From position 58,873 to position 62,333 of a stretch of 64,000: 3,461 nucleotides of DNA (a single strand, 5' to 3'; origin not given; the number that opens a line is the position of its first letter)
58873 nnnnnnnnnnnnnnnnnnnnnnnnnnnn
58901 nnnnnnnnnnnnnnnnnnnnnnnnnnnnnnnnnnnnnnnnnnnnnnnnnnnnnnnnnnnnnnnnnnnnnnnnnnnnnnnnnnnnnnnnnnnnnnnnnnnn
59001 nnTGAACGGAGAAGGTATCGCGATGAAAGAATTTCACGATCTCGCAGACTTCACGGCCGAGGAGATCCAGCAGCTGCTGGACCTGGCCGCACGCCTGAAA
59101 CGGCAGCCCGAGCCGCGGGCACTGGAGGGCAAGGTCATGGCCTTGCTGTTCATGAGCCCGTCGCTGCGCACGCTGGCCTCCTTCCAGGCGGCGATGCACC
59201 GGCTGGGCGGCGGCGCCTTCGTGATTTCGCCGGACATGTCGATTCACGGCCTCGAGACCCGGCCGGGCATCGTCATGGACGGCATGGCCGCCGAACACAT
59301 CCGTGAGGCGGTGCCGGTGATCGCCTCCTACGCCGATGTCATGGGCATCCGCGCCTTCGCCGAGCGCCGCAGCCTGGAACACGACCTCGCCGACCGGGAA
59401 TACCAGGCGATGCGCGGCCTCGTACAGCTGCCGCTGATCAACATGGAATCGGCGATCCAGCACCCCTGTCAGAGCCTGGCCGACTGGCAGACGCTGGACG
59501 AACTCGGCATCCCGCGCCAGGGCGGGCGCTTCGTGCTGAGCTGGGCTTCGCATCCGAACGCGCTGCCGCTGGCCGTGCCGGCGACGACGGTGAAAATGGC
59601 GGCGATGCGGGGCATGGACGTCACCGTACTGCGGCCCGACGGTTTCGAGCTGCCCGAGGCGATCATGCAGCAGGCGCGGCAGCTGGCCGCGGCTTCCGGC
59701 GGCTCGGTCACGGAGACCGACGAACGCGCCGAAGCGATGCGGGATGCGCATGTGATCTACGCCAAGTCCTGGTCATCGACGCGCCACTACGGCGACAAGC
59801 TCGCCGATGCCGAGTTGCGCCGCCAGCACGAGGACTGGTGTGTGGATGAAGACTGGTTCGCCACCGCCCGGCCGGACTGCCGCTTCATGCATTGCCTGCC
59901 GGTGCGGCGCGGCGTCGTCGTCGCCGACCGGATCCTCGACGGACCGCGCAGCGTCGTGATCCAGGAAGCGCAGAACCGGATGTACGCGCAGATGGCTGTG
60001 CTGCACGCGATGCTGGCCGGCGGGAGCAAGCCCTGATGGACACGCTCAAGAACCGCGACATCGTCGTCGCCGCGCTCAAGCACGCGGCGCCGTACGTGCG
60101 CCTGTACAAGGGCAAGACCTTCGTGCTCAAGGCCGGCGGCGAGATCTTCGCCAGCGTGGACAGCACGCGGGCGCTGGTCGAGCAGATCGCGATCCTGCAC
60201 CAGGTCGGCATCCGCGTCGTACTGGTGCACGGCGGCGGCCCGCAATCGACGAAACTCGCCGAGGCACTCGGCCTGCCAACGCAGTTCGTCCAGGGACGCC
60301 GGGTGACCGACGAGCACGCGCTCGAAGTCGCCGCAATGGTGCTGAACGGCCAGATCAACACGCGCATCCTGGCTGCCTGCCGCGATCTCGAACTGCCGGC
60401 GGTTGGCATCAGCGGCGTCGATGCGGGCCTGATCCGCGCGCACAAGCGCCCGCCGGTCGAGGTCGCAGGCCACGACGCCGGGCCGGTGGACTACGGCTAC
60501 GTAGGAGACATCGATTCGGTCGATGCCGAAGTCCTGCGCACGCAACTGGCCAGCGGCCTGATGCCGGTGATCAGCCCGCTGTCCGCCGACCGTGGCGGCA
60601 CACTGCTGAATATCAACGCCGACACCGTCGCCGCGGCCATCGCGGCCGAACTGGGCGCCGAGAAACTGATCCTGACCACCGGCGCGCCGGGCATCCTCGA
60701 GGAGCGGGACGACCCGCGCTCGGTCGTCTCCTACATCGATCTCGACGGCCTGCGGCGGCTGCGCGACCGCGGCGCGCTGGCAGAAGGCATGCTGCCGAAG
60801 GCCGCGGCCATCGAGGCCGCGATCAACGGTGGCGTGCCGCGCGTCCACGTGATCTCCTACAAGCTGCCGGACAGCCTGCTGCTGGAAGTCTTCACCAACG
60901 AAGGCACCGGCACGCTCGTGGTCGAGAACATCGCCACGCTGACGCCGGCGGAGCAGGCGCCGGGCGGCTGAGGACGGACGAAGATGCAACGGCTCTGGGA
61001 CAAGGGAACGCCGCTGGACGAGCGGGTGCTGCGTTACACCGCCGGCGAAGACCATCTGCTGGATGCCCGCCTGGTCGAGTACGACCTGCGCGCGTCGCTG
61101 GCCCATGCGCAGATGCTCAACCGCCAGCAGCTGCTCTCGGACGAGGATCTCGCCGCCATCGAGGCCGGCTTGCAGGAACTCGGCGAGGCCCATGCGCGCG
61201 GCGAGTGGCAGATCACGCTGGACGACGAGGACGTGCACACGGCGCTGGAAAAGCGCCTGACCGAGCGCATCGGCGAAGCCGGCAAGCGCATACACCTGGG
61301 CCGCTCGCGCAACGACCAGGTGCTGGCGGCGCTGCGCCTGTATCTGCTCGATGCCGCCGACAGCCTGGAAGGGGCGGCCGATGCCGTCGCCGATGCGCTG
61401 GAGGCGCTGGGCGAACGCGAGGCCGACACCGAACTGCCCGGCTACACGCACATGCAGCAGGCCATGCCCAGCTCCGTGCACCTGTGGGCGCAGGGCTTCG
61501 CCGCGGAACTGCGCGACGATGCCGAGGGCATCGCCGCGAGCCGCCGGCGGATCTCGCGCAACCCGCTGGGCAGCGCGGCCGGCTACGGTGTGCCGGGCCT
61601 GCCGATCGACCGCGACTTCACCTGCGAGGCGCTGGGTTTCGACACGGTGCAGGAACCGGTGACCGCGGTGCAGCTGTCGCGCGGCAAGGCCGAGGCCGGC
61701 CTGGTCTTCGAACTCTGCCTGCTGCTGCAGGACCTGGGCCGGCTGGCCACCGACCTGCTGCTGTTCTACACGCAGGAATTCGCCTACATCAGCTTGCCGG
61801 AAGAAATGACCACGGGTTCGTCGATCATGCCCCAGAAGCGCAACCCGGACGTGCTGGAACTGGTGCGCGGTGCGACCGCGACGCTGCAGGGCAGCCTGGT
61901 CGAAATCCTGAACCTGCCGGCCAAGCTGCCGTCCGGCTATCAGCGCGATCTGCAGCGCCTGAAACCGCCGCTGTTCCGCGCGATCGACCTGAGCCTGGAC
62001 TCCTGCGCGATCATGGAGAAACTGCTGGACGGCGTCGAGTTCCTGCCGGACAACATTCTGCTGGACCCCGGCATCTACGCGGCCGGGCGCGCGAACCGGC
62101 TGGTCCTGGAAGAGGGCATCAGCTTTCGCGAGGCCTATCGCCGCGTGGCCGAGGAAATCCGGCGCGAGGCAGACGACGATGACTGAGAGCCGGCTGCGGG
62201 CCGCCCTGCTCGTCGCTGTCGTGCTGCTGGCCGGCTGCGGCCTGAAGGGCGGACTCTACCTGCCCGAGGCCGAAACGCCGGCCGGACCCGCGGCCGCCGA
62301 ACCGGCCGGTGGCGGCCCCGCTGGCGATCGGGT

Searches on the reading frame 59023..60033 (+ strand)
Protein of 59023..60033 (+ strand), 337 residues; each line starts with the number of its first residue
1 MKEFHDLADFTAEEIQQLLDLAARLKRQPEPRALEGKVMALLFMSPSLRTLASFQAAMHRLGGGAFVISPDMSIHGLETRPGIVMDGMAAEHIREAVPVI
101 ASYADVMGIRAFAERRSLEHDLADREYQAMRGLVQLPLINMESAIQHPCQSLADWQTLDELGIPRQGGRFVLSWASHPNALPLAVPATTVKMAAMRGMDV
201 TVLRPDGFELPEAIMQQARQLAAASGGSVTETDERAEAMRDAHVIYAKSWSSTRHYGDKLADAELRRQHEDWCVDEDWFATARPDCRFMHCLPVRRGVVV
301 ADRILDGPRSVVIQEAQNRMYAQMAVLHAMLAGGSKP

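Call 5: search_protein_families(library=pfam, proteins=[window:59023-60033:+], max_evalue=0.01)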
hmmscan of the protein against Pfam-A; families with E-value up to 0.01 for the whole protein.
seq(337 aa): 2 families
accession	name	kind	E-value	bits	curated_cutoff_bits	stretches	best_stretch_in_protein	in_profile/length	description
PF00185.30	OTCace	-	1.7e-33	116.4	29.4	1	189-329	19-156/157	Aspartate/ornithine carbamoyltransferase, Asp/Orn binding domain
PF02729.26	OTCace_N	-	1.1e-30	107.1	29.9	1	2-160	1-148/148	Aspartate/ornithine carbamoyltransferase, carbamoyl-P binding domain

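Call 6: search_protein_families(library=ncbifam, proteins=[window:59023-60033:+], max_evalue=0.01)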
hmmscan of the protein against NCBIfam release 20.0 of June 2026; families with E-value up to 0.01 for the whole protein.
seq(337 aa): 16 families
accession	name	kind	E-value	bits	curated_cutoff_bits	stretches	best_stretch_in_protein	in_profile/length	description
NF003384.0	PRK04523.1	equivalog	5e-102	341.4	288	1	1-331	3-333/336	N-acetylornithine carbamoyltransferase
NF001986.0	PRK00779.1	subfamily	4.6e-56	190.2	306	1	1-331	5-304/307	ornithine carbamoyltransferase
TIGR00658.1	orni_carb_tr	equivalog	1.7e-50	171.9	280.85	1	3-331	2-303/304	ornithine carbamoyltransferase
NF011380.0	PRK14805.1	equivalog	2.5e-45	154.8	421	1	1-331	1-300/302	ornithine carbamoyltransferase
TIGR04384.1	putr_carbamoyl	exception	2.9e-43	148.3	500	1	4-330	2-306/330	putrescine carbamoyltransferase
NF003286.0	PRK04284.1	subfamily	3.9e-27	95.2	515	1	2-331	7-330/332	ornithine carbamoyltransferase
TIGR00670.1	asp_carb_tr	equivalog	1.6e-26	93.2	236.95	1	5-331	4-303/304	aspartate carbamoyltransferase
NF005538.0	PRK07200.1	equivalog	1.7e-26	93.2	453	1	8-295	28-334/396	knotted carbamoyltransferase YgeW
NF002032.1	PRK00856.1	equivalog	5.6e-26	91.4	263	1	4-330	3-296/297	aspartate carbamoyltransferase catalytic subunit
TIGR03316.1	ygeW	equivalog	1.1e-25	90.4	500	1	90-317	99-359/391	knotted carbamoyltransferase YgeW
NF011379.0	PRK14804.1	equivalog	1.1e-21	77.2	373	1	6-331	11-309/311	ornithine carbamoyltransferase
NF009213.0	PRK12562.1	subfamily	1.2e-21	77.4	559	1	2-294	7-277/334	ornithine carbamoyltransferase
NF008853.0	PRK11891.1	equivalog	2.2e-15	56.2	560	1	26-331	117-398/430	aspartate carbamoyltransferase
NF002470.0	PRK01713.1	equivalog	3.9e-15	56.1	545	1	6-294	12-277/334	ornithine carbamoyltransferase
NF010387.0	PRK13814.1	equivalog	1.6e-11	43.7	660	2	277-331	249-303/310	aspartate carbamoyltransferase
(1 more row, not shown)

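Call 25: search_solved_structures(query=window:59023-60033:+, max_evalue=1e-20, show_alignments=3)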
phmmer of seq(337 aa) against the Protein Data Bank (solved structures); distinct sequences matched with E-value up to 1e-20: 36.
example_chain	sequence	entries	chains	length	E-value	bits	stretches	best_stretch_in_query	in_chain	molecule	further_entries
3l02_A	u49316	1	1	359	2.5e-62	214.1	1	2-337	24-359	N-acetylornithine carbamoyltransferase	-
3l05_A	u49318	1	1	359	6.5e-62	212.7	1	2-337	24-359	N-acetylornithine carbamoyltransferase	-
3m4n_A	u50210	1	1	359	6.5e-62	212.7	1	2-337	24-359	N-acetylornithine carbamoyltransferase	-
3l06_A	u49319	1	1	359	9e-62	212.2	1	2-337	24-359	N-acetylornithine carbamoyltransferase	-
3kzc_A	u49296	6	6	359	1.2e-61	211.8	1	2-337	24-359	N-acetylornithine carbamoyltransferase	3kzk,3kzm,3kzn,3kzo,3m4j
3l04_A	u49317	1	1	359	1.2e-61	211.8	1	2-337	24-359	N-acetylornithine carbamoyltransferase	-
3m5c_A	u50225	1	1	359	1.2e-61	211.8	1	2-337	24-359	N-acetylornithine carbamoyltransferase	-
3m5d_A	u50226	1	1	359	1.7e-61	211.3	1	2-337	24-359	N-acetylornithine carbamoyltransferase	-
1js1_X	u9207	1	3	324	5.7e-44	153.8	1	36-331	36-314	Transcarbamylase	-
2g7m_X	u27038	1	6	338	5.9e-44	153.7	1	36-331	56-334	putative ornithine carbamoyltransferase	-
2fg6_X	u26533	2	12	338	5.9e-44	153.7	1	36-331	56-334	putative ornithine carbamoyltransferase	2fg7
1a1s_A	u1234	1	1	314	2e-43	151.9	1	7-334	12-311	ORNITHINE CARBAMOYLTRANSFERASE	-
1pvv_A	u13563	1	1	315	2e-43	151.9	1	7-334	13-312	Ornithine carbamoyltransferase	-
3gd5_A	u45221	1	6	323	3.3e-36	128.2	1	7-333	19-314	Ornithine carbamoyltransferase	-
4ep1_A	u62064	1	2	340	1.6e-29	106.3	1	3-330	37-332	Ornithine carbamoyltransferase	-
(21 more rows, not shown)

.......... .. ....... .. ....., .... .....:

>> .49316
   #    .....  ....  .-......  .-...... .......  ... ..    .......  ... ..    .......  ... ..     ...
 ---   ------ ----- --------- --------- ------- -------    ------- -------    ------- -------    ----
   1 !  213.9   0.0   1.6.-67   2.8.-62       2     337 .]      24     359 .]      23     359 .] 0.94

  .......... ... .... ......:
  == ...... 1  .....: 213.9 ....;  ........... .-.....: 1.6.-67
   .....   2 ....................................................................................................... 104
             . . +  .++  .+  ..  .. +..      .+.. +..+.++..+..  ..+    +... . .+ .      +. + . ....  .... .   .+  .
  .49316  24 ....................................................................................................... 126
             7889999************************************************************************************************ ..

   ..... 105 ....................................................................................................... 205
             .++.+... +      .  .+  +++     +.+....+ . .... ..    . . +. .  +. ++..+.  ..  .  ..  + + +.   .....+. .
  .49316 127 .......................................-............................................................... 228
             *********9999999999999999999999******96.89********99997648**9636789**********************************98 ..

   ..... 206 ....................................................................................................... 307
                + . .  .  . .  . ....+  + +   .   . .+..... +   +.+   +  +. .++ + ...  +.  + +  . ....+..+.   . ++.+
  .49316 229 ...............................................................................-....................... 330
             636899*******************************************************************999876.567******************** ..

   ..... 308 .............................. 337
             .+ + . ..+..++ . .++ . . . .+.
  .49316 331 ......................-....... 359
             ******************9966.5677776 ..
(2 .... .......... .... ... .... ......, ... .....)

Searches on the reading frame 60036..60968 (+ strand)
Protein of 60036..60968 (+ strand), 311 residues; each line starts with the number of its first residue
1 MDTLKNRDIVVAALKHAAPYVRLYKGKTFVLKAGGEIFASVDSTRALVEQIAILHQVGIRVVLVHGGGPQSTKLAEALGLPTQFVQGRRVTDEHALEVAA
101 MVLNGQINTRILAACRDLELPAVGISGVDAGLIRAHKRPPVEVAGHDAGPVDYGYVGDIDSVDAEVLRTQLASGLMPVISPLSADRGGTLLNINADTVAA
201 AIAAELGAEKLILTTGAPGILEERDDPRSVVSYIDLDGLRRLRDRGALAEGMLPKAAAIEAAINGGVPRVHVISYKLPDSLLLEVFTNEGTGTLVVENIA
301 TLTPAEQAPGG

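Call 5: search_protein_families(library=pfam, proteins=[window:60036-60968:+], max_evalue=0.01)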
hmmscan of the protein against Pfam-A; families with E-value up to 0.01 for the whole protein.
seq(311 aa): 1 family
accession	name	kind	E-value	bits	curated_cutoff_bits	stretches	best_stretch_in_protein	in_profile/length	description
PF00696.33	AA_kinase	-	2.7e-43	148.8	24.9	1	27-274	1-234/234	Amino acid kinase family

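Call 6: search_protein_families(library=ncbifam, proteins=[window:60036-60968:+], max_evalue=0.01)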
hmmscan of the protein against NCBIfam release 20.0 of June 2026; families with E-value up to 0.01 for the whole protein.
seq(311 aa): 15 families
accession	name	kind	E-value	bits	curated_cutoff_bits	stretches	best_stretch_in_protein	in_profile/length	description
TIGR00761.1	argB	equivalog_domain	9.6e-65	218.3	151.3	1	29-272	2-231/231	acetylglutamate kinase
NF003641.0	PRK05279.1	equivalog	2.5e-49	168.3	344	1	7-298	6-292/441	amino-acid N-acetyltransferase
TIGR01890.1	N-Ac-Glu-synth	equivalog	3.7e-48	164.5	202.85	1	11-298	2-280/429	amino-acid N-acetyltransferase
NF003387.0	PRK04531.1-2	equivalog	5.8e-40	137.1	426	1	24-296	34-287/441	acetylglutamate kinase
NF010659.0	PRK14058.1-1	equivalog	1.6e-38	132.4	223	1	30-279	3-253/267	[LysW]-aminoadipate kinase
NF010661.0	PRK14058.1-3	equivalog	8.8e-34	116.9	251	1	28-297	2-272/283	acetylglutamate/acetylaminoadipate kinase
NF010662.0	PRK14058.1-4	equivalog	2.7e-30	105.5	194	1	30-294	3-260/264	[LysW]-aminoadipate/[LysW]-glutamate kinase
NF003386.0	PRK04531.1-1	equivalog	1.5e-22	80.2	417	1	29-296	44-292/442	acetylglutamate kinase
NF010660.0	PRK14058.1-2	equivalog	1.9e-09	37.7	241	1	30-271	3-238/249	[LysW]-aminoadipate/[LysW]-glutamate kinase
TIGR00746.1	arcC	equivalog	2.3e-06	26.9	358.25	0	41-75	25-59/309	carbamate kinase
NF009007.0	PRK12352.1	subfamily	4.9e-05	22.4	266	0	174-274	195-297/316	carbamate kinase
NF009008.0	PRK12354.1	subfamily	0.00013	21.2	361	0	176-261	186-269/308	carbamate kinase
TIGR01027.1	proB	equivalog_domain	0.00013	21.2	186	0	195-301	145-257/363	glutamate 5-kinase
NF040647.1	IPPK_Arch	equivalog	0.00049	19.4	120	0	34-126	6-104/259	isopentenyl phosphate kinase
NF006926.0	PRK09411.1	equivalog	0.0008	18.6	416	0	181-229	188-236/297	carbamate kinase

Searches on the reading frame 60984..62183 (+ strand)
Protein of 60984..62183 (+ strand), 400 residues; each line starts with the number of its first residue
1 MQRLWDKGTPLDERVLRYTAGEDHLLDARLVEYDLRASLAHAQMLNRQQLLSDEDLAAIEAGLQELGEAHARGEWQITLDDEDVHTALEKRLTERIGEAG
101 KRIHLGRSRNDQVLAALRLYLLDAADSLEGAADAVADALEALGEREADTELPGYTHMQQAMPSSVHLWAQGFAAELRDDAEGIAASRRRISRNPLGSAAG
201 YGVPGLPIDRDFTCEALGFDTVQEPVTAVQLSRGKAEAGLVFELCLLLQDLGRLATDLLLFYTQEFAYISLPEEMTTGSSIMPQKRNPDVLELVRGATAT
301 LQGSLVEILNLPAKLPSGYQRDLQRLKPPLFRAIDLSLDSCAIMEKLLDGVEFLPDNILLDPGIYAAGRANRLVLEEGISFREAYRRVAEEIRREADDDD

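Call 5: search_protein_families(library=pfam, proteins=[window:60984-62183:+], max_evalue=0.01)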
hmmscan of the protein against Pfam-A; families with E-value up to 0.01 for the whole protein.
window:60984-62183:+ (400 aa): 1 family
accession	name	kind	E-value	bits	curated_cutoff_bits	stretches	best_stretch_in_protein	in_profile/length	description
PF00206.25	Lyase_1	-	9.7e-47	160.3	27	1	22-303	16-312/312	Lyase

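Call 6: search_protein_families(library=ncbifam, proteins=[window:60984-62183:+], max_evalue=0.01)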
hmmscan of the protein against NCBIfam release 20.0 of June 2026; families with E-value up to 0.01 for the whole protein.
window:60984-62183:+ (400 aa): 19 families
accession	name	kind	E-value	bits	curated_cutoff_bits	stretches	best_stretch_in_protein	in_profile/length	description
TIGR00838.1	argH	equivalog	3.9e-90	303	279.5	1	14-395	13-393/455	argininosuccinate lyase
NF008964.0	PRK12308.1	equivalog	4.5e-60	203.7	657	1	26-392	25-392/624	argininosuccinate lyase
NF005000.0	PRK06389.1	equivalog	4e-50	171.2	388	1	22-397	23-388/434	argininosuccinate lyase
NF002563.0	PRK02186.1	subfamily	2.3e-49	168.5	625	1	29-399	434-808/890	argininosuccinate lyase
NF052535.1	CoM_syn_XcbC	exception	5.5e-33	114.5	575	1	35-395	40-397/495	2-phosphosulfolactate phosphatase XcbC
NF005218.0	PRK06705.1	equivalog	3.3e-22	78.9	883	1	37-348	44-354/502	argininosuccinate lyase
TIGR02426.1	protocat_pcaB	equivalog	2.2e-21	76.2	355.75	1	80-300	69-287/338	3-carboxy-cis,cis-muconate cycloisomerase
TIGR00928.1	purB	equivalog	4.6e-20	71.8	326.2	1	86-390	74-383/436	adenylosuccinate lyase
NF006500.1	PRK08937.2-4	subfamily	5.6e-17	61.7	626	1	97-308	95-305/448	adenylosuccinate lyase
NF006554.0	PRK09053.1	equivalog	1.5e-16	60.3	595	1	87-296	87-296/453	3-carboxy-cis,cis-muconate cycloisomerase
NF004631.0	PRK05975.1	equivalog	3.9e-13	49.1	371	1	37-292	38-286/352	3-carboxy-cis,cis-muconate cycloisomerase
NF008909.0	PRK12273.1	subfamily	1.8e-12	46.9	510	1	103-303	137-344/474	aspartate ammonia-lyase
NF052556.1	NtrsucLyaStm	equivalog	5.3e-10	38.7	650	1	88-298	97-317/466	nitrosuccinate lyase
NF052536.2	CoM_syn_XcbD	exception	7.1e-08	31.6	600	1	102-293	100-291/443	3-sulfopropionylcysteine synthase XcbD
NF006764.0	PRK09285.1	equivalog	2.4e-07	29.5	446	1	16-324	23-338/456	adenylosuccinate lyase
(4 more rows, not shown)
